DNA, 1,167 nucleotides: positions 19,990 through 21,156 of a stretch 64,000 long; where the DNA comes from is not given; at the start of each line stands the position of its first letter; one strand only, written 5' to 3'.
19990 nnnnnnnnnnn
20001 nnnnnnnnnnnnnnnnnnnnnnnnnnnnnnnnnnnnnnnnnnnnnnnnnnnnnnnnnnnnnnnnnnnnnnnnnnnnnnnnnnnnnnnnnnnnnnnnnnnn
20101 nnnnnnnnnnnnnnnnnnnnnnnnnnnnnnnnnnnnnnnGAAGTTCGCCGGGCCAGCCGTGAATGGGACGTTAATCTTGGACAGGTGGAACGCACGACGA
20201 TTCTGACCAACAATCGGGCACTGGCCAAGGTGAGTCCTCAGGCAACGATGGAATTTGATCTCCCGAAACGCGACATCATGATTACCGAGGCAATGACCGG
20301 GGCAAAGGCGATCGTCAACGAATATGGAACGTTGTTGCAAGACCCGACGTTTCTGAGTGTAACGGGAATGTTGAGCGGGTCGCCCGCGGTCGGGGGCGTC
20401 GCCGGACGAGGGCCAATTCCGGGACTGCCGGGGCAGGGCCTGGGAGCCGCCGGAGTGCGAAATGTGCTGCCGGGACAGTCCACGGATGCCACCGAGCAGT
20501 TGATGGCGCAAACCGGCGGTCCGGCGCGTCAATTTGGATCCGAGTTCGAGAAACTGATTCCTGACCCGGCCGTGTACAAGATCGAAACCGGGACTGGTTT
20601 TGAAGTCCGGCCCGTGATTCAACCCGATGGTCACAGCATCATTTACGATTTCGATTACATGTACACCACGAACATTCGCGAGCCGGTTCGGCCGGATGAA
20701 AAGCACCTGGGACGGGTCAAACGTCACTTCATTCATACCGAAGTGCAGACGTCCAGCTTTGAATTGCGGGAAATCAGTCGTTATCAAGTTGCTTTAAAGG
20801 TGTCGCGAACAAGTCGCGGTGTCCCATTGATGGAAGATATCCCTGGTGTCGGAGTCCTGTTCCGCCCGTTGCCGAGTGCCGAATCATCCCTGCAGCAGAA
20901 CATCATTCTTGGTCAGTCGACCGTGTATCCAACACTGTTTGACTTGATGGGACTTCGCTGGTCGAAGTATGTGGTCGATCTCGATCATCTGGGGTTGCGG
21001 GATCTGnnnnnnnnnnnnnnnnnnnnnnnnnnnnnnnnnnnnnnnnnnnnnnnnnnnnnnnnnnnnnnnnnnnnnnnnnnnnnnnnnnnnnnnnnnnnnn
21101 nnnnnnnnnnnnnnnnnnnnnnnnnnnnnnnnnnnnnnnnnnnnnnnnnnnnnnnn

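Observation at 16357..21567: Giant (~1,736 aa) secretin homologue whose N-type domain and barrel domain are both interrupted by very large helical insertions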

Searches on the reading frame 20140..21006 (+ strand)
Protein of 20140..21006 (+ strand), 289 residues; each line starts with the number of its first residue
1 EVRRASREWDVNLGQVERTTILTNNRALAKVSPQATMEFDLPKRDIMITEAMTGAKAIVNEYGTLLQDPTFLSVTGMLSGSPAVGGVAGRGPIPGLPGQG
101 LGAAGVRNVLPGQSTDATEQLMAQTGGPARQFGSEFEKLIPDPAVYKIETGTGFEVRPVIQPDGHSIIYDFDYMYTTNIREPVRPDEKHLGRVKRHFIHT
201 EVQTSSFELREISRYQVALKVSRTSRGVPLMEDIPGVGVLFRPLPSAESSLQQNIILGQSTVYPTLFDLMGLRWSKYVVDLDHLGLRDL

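Call 14: search_solved_structures(query=A2, max_evalue=10, show_alignments=3)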
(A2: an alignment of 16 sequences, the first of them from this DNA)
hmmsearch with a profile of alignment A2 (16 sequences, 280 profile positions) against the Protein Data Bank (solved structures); distinct sequences matched with E-value up to 10: 11.
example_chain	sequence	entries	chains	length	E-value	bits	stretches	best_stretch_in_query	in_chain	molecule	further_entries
6tji_A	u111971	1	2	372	5.3e-05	25.8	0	136-158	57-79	Cake10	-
6tjh_A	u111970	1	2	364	7.6e-05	25.3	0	136-158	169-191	Cake9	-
6tjg_A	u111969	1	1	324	0.0001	24.9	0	136-158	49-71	Cake8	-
6tjf_A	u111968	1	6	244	0.0005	22.6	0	136-158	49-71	Cake6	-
6tje_A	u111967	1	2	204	0.0013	21.3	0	136-158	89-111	Cake5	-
6tjd_A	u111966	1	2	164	0.0057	19.2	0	136-158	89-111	Cake4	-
8pra_A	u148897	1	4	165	0.019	17.4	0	137-169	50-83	Cell surface protein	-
6tjc_A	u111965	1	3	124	0.048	16.1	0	136-158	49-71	Cake3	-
8prs_A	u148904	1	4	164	0.19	14.2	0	137-169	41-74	nvBagel4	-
6tjb_A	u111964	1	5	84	0.74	12.2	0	136-158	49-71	Cake2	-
8pr9_A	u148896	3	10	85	1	11.8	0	137-169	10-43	Cell surface protein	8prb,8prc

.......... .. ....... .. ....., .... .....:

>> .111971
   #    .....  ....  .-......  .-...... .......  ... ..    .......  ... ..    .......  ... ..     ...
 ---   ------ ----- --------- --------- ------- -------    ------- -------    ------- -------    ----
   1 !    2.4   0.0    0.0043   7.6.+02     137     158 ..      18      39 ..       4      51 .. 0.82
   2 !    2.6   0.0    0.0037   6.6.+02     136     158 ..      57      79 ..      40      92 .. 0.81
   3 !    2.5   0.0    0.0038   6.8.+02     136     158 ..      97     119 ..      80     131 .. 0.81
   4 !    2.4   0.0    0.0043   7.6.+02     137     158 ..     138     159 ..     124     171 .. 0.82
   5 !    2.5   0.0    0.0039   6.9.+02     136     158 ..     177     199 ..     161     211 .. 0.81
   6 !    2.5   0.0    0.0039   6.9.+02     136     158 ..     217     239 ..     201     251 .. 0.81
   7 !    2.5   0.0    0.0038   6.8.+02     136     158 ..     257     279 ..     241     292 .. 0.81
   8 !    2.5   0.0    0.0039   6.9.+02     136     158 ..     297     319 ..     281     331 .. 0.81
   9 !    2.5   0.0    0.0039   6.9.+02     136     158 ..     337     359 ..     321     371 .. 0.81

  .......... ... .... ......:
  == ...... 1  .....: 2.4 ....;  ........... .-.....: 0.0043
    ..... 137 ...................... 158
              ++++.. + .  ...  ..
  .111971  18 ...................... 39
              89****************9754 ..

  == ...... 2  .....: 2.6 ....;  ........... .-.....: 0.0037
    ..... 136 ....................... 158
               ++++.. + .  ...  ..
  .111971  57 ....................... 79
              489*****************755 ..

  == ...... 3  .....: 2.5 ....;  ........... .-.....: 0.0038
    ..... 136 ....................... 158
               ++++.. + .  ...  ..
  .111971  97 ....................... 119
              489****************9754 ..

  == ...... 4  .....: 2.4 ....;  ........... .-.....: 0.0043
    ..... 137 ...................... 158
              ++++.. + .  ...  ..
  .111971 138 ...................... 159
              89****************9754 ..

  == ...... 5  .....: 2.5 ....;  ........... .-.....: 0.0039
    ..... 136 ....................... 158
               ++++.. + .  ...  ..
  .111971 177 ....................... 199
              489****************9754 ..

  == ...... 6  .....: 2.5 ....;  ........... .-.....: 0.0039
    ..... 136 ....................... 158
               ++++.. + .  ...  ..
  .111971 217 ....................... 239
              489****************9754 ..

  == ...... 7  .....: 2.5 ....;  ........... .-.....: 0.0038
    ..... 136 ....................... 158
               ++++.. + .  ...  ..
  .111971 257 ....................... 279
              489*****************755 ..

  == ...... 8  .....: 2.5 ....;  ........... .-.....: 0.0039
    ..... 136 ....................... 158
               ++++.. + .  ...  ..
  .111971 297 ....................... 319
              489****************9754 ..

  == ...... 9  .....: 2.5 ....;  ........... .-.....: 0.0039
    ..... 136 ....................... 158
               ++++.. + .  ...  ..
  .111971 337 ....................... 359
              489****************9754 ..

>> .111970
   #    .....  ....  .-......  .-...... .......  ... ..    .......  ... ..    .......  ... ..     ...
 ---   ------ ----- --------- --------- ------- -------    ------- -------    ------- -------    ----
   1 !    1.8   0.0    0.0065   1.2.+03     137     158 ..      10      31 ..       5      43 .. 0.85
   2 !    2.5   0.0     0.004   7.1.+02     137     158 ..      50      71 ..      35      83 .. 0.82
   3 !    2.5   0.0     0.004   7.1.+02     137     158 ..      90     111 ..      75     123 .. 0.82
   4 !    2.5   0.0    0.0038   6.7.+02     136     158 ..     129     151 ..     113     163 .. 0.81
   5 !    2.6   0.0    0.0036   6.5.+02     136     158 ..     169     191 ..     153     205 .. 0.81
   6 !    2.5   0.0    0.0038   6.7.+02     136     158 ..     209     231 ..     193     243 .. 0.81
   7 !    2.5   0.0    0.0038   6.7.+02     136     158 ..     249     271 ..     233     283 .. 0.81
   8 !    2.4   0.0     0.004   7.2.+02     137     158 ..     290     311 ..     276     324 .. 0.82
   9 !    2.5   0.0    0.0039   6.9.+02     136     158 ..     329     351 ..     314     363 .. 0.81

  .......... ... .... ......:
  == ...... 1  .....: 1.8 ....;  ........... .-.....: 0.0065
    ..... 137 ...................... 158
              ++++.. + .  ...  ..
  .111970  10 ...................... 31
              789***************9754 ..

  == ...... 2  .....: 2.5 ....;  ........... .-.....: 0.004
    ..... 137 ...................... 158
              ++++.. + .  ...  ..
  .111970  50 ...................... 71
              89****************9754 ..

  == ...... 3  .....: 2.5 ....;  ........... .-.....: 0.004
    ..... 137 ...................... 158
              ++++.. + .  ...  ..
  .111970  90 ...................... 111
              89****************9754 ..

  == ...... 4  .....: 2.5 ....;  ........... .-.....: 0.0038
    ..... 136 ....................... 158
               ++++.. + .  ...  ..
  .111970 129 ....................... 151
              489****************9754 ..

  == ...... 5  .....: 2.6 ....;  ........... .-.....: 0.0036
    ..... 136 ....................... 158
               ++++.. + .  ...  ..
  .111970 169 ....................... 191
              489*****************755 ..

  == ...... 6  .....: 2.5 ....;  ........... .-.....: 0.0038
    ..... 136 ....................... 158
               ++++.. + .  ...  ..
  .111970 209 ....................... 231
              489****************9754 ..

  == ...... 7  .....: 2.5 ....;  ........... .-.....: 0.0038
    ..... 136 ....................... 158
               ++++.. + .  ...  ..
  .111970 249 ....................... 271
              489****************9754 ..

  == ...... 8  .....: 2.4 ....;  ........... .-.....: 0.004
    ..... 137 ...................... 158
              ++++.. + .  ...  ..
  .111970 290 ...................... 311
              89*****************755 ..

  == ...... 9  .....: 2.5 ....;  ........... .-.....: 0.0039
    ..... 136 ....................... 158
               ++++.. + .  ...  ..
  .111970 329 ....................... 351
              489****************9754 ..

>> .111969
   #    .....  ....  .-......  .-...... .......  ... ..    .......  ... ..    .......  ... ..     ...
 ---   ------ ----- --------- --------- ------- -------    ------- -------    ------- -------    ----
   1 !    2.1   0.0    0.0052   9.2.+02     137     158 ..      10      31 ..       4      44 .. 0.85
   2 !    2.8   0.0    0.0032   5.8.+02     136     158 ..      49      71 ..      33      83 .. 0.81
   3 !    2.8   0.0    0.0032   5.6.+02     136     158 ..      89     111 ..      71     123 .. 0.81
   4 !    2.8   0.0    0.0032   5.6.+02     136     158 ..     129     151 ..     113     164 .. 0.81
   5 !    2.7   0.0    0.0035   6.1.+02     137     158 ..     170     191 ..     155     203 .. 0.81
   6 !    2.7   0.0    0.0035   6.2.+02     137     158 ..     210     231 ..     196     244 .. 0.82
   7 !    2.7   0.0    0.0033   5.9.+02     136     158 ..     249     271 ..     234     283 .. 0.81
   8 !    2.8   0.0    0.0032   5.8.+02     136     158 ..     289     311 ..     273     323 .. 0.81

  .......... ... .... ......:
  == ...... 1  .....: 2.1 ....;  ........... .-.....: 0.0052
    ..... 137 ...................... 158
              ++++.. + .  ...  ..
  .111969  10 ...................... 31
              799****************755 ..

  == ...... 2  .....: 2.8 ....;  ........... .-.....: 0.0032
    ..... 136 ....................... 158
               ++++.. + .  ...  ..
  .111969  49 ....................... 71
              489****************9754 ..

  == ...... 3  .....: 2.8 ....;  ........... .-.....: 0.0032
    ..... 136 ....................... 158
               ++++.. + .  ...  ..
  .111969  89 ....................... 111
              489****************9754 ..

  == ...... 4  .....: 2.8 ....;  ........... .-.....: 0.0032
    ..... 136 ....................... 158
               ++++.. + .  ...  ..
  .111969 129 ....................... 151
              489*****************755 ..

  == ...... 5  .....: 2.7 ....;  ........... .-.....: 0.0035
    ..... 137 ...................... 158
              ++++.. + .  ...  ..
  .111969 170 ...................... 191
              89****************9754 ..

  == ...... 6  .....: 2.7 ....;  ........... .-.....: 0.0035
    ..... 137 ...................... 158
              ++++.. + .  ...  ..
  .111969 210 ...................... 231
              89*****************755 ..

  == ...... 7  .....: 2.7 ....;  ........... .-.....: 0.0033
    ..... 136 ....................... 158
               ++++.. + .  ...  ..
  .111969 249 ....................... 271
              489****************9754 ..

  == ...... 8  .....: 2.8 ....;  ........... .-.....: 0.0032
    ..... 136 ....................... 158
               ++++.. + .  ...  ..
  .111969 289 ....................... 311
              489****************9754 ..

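Call 15: search_protein_families(library=pfam, alignment_id=A2, max_evalue=1)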
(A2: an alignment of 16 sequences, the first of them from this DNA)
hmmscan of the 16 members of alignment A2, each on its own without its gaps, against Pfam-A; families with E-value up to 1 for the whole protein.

A. member 1, seq(289 aa): 2 families
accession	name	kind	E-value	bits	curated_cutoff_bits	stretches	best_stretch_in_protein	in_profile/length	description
PF00263.26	Secretin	-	0.0025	17.9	27.5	1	145-242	52-148/169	Bacterial type II and III secretion system protein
PF22324.2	HTH_91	-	0.079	13.2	27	0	265-286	24-45/77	Winged helix domain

B. families by the number of members that match (of 16 scanned): 4 families
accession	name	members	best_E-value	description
PF00263.26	Secretin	16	1.8e-06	Bacterial type II and III secretion system protein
PF17352.7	MFS18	2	0.011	Male Flower Specific protein 18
PF22324.2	HTH_91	1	0.079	Winged helix domain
PF01839.29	FG-GAP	1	0.13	FG-GAP repeat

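Call 80: search_protein_representatives(alignment_id=A2)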
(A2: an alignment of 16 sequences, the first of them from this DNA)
Query: 16 sequences, 280 profile positions. Proteins with E-value up to 0.001 (for the whole library): 554; up to 1e-10: 503; up to 1e-30: 279. The best 150 are listed.
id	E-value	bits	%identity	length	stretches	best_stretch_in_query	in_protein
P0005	3.5e-155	531.7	-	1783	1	1-279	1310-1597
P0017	1.4e-154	529.7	-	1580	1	1-279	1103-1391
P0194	5.4e-154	527.8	-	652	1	2-280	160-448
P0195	7.2e-152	520.8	-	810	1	2-279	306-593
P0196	7.2e-152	520.8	-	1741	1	2-279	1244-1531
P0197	1.0e-150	517.0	-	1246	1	2-279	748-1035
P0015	1.5e-150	516.5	-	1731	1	2-279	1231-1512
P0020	4.4e-150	515.0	-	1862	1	1-279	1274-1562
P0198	5.2e-150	514.8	-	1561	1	2-279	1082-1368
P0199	7.4e-149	511.0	-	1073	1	1-279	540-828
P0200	3.0e-148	509.0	-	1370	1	1-279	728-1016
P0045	2.0e-147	506.2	-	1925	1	1-279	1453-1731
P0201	2.3e-147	506.1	-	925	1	1-279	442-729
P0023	7.2e-147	504.4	-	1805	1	1-279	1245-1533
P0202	2.9e-146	502.4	-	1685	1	2-279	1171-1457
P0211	4.6e-143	492.0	-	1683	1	1-279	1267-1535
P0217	7.7e-142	488.0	-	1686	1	1-279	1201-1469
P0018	9.2e-141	484.4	-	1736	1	2-279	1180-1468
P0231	1.2e-139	480.7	-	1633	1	1-279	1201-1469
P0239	4.7e-139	478.8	-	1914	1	2-279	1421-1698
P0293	3.8e-132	456.1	-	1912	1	1-279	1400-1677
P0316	4.3e-127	439.6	-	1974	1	2-279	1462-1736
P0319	3.3e-126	436.6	-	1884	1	2-279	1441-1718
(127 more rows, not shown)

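Call 81: find_related_loci(query=A2, collection=genome_contigs, flank=10000)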
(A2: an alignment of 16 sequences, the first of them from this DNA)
Query A2 (289 aa) in genome_contigs; peptide patterns used: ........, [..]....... (x = any residue, [..] = any of these).
181 stretches matched a pattern; 148 encode a relative of the query (tblastn E <= 1e-3); the best 80 are kept; 80 distinct loci.
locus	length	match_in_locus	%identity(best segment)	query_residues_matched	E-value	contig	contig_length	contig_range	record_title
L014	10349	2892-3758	83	2-289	4e-164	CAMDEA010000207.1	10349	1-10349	MAG: Planctomyces sp. SH-PL62 isolate MaH-09apr19-81 genome assembly, contig: MaH-09apr19-C16331, whole genome shotgun s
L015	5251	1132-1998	83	2-289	5e-167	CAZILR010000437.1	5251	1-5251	MAG TPA_asm: uncultured Planctomyces sp. isolate SRP302895_co1_459 genome assembly, contig: NODE_33957_length_5251_cov_6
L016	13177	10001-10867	81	2-289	5e-159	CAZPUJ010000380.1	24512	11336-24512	MAG TPA_asm: uncultured Planctomycetaceae bacterium isolate binchicken_co165_362 genome assembly, contig: k141_2285534,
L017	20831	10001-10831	71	2-288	3e-140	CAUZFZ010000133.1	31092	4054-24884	MAG: Planctomycetota bacterium isolate CB21_323.46 genome assembly, contig: Ga0302123_10000496, whole genome shotgun seq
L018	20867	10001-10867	67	1-288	4e-131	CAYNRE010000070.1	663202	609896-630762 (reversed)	MAG TPA_asm: uncultured Pirellulales bacterium isolate binchicken_co200_123 genome assembly, contig: k141_477269, whole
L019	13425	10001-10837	66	1-288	1e-126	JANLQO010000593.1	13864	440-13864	MAG: Planctomycetia bacterium isolate OTE_38_metabat_190 OTE_38_k141_3352437, whole genome shotgun sequence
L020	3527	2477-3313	66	1-288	3e-130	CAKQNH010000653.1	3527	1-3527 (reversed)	MAG: uncultured Pirellulaceae bacterium isolate REFINED_METABAT215_TOP10_CONTIGS_1500_ASSEMBLY_K77_MERGED__Nepal_MoBio_F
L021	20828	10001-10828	65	1-286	3e-126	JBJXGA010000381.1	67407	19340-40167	MAG: Planctomycetales bacterium isolate F1F2.bin.380 k127_7785089, whole genome shotgun sequence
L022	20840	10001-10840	65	1-288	1e-125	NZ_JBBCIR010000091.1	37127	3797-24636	MAG: Paludisphaera sp. isolate MAG_CPA_03 P10A_000000121741, whole genome shotgun sequence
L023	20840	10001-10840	64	1-288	4e-125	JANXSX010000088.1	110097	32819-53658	MAG: Isosphaeraceae bacterium isolate 338R_metabat_119 338R_k141_1094128, whole genome shotgun sequence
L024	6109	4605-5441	65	1-288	3e-125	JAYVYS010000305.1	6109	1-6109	MAG: Isosphaeraceae bacterium isolate GL85_UP_metabinner_48 GL85_UP_metabinner_48_304, whole genome shotgun sequence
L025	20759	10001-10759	66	2-281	8e-125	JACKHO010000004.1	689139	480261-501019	MAG: Planctomycetaceae bacterium isolate HK-STAS-PLAN-20 HK-STAS-PLAN-20_4, whole genome shotgun sequence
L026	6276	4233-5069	65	1-288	2e-124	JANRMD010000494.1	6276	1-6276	MAG: Pirellulaceae bacterium isolate bins.61 k141_737198, whole genome shotgun sequence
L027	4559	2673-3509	65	1-288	7e-126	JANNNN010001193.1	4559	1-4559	MAG: Planctomycetia bacterium isolate SOY_35_concoct_239 SOY_35_k141_2038470, whole genome shotgun sequence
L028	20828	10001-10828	66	1-285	4e-124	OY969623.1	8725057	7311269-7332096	MAG: uncultured Gemmataceae bacterium isolate MFD06742.bin.c.1 genome assembly, chromosome: 1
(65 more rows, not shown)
